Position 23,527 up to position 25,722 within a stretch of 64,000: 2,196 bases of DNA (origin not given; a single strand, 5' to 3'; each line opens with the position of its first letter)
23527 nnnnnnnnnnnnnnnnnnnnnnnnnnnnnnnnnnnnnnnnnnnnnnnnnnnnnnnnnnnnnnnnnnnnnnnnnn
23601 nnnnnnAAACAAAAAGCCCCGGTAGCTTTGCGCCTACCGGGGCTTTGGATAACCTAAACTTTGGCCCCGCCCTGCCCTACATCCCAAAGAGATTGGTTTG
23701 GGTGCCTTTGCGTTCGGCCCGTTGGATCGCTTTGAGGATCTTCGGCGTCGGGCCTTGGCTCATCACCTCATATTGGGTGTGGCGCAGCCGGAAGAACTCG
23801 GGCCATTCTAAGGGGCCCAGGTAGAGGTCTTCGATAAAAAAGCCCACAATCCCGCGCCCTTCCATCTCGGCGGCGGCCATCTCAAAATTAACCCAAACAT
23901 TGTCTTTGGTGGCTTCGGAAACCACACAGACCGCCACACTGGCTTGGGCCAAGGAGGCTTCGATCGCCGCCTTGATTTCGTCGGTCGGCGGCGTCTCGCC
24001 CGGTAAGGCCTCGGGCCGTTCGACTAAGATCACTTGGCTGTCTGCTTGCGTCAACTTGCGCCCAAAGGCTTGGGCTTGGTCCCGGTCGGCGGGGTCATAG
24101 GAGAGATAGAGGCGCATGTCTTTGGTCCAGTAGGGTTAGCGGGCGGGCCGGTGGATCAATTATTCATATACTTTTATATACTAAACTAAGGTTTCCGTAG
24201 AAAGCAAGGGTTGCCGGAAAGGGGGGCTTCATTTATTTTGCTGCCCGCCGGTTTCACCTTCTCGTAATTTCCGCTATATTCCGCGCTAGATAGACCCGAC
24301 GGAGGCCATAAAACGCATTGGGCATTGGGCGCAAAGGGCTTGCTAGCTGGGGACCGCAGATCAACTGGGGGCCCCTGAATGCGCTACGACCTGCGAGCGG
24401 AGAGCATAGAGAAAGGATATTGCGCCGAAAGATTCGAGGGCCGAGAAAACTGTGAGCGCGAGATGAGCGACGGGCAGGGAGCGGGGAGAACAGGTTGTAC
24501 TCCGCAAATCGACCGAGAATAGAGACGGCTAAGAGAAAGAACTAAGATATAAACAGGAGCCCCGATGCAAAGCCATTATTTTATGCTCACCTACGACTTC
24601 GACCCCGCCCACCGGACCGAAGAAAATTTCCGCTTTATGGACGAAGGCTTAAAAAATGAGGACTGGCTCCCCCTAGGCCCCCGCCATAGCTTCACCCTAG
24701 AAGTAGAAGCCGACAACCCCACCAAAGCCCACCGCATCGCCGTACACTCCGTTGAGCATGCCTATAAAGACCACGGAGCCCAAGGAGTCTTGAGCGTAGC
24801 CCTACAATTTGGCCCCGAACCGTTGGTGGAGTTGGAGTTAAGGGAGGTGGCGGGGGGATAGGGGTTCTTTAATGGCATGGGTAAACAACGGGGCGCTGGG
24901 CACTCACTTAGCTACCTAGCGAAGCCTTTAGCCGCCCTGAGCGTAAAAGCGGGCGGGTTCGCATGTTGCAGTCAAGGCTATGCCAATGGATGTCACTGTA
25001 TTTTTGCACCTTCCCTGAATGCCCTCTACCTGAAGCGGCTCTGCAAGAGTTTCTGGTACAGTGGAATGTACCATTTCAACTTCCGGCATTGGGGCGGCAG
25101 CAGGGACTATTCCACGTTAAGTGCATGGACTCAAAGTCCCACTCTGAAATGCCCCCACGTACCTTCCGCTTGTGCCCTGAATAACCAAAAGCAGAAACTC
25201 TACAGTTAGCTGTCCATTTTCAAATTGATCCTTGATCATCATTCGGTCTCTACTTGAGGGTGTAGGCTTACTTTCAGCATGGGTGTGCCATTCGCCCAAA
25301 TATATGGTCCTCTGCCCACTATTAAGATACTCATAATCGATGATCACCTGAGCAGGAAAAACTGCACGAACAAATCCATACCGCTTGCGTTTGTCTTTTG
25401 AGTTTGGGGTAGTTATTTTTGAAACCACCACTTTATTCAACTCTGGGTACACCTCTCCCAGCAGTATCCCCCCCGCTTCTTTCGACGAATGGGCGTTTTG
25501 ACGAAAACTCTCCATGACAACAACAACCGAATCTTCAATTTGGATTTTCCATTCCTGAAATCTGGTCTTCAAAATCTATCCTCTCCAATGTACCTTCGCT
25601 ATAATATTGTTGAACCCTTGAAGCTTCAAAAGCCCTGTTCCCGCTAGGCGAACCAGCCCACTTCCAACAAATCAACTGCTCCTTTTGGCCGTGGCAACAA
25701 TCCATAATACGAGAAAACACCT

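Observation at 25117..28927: Complete type II CBASS anti-phage operon: 2-TM (Cap15-like) effector, CD-NTase, Cap2 (E1/E2), Cap3 (JAB)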

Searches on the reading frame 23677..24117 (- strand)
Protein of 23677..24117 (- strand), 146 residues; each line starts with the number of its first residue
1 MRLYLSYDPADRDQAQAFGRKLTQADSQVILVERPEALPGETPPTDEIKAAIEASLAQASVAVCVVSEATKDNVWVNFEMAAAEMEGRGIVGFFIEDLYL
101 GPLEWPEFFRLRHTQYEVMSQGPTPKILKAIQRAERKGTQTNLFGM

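Call 3: search_protein_families(library=pfam, proteins=[window:23677-24117:-], max_evalue=0.01)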
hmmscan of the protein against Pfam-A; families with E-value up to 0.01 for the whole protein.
window:23677-24117:- (146 aa): 2 families
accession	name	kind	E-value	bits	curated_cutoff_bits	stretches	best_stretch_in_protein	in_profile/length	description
PF13676.11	TIR_2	-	1.6e-09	38.7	28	1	4-109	2-109/122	TIR domain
PF08937.16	ThsB_TIR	-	1.9e-06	28.6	21.2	1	4-95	1-95/100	Thoeris protein ThsB, TIR-like domain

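Call 4: search_protein_families(library=padloc, proteins=[window:23677-24117:-], max_evalue=0.01)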
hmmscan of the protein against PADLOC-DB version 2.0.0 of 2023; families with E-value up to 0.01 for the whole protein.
window:23677-24117:- (146 aa): 5 families
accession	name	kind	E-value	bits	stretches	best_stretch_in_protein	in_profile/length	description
PDLC00418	ThsB1|ThsB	-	1.8e-08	32.4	1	46-95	50-100/155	TIR-like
PDLC00431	ThsB1|ThsB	-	9.6e-08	30.6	1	46-98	50-102/162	TIR-like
PDLC04688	PDC-M50B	-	1.1e-07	30.1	1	46-98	51-103/162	-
PDLC00433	ThsB1|ThsB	-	1.9e-07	29.2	1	46-98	47-99/164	TIR-like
PDLC00436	ThsB1|ThsB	-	0.0094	13.5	0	3-84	38-117/183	TIR-like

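Call 23: search_protein_families(library=ncbifam, proteins=[window:23677-24117:-], max_evalue=0.001)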
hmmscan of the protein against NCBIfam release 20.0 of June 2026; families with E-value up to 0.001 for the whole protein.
window:23677-24117:- (146 aa): 0 families

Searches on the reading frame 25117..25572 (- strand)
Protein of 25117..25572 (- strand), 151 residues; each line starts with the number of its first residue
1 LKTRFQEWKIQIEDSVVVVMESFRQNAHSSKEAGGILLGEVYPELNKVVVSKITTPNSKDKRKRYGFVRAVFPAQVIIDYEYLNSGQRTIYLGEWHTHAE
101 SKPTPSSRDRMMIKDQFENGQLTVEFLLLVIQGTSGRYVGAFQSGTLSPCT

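Call 3: search_protein_families(library=pfam, proteins=[window:25117-25572:-], max_evalue=0.01)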
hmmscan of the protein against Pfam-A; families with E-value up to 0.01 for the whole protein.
window:25117-25572:- (151 aa): 2 families
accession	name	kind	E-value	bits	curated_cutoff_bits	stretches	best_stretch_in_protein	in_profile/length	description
PF14464.11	Prok-JAB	-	1.7e-08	34.8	25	1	26-126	13-95/114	Prokaryotic homologs of the JAB domain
PF01398.27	JAB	-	0.0083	16.4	22.5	0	12-109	8-104/117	JAB1/Mov34/MPN/PAD-1 ubiquitin protease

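Call 4: search_protein_families(library=padloc, proteins=[window:25117-25572:-], max_evalue=0.01)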
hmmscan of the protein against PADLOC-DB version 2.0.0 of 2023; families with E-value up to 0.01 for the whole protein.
window:25117-25572:- (151 aa): 28 families (the best 25 are shown)
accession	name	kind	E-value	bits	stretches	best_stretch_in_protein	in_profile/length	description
PDLC00896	JAB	-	4.3e-43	144.8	1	7-146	10-149/159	JAB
PDLC00902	JAB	-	4.6e-34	115.4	1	6-136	12-139/159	JAB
PDLC00887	JAB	-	3.5e-30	103.1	1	6-142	12-145/160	JAB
PDLC00894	JAB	-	2e-29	100.7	1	3-138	8-141/158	JAB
PDLC00903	JAB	-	1.1e-27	95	1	8-135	11-137/166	JAB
PDLC00908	JAB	-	1.8e-27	94.3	1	12-135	22-144/168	JAB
PDLC00891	JAB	-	5.2e-25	85.7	1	7-136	10-134/159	JAB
PDLC00909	JAB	-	9.3e-25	85.3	1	9-134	19-143/168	JAB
PDLC00901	JAB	-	2.3e-24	84.1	1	7-147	15-154/163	JAB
PDLC00898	JAB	-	3.9e-24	83.1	1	4-135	13-139/162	JAB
PDLC00890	JAB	-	7.3e-24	82.1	1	4-136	6-135/157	JAB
PDLC00888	JAB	-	2.3e-18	64.5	1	10-134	25-144/174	JAB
PDLC00838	E1-E2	-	7.1e-18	62.1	1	7-129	588-709/736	E1-E2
PDLC00895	JAB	-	2.3e-16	57.8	1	7-134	8-131/162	JAB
PDLC00900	JAB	-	4.1e-15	54.2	1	6-135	9-133/159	JAB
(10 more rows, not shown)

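Call 9: search_solved_structures(query=window:25117-25572:-, max_evalue=0.01, show_alignments=2)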
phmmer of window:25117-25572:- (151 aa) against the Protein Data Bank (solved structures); distinct sequences matched with E-value up to 0.01: 1.
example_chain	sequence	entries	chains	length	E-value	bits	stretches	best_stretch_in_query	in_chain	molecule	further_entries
9ild_A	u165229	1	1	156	4.6e-13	52.7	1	12-140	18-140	Peptidase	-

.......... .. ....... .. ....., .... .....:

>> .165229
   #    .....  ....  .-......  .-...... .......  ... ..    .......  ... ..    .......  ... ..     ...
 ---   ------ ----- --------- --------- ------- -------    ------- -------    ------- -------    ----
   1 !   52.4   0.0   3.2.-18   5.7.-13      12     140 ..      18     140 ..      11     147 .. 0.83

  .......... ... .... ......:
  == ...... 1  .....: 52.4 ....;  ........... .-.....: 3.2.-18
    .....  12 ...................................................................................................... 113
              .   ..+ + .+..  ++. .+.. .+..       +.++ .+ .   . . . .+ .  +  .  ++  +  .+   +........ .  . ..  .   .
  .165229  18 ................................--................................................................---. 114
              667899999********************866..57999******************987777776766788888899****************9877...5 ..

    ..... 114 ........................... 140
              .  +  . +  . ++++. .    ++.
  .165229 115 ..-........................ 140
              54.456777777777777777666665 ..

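Call 23: search_protein_families(library=ncbifam, proteins=[window:25117-25572:-], max_evalue=0.001)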
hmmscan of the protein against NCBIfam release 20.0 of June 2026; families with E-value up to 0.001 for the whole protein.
window:25117-25572:- (151 aa): 4 families
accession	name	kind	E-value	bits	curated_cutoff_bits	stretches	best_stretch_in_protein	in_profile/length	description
NF050170.1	CDNTaseCGASCap3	equivalog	3.4e-22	79.3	200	1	9-140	15-140/153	CBASS system CD-NTase/cGAS isopeptidase Cap3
TIGR02256.1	ICE_VC0181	hypoth_equivalog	2.6e-21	75.9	127.6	1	16-143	2-123/131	conserved hypothetical protein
NF058523.1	6A-MBL_cap2_3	equivalog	6.3e-16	58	320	1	4-115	539-649/665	anti-phage 6A-MBL system cap2_3 protein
NF041370.1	desamp_Halo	equivalog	0.00011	22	130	1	19-111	11-97/133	desampylase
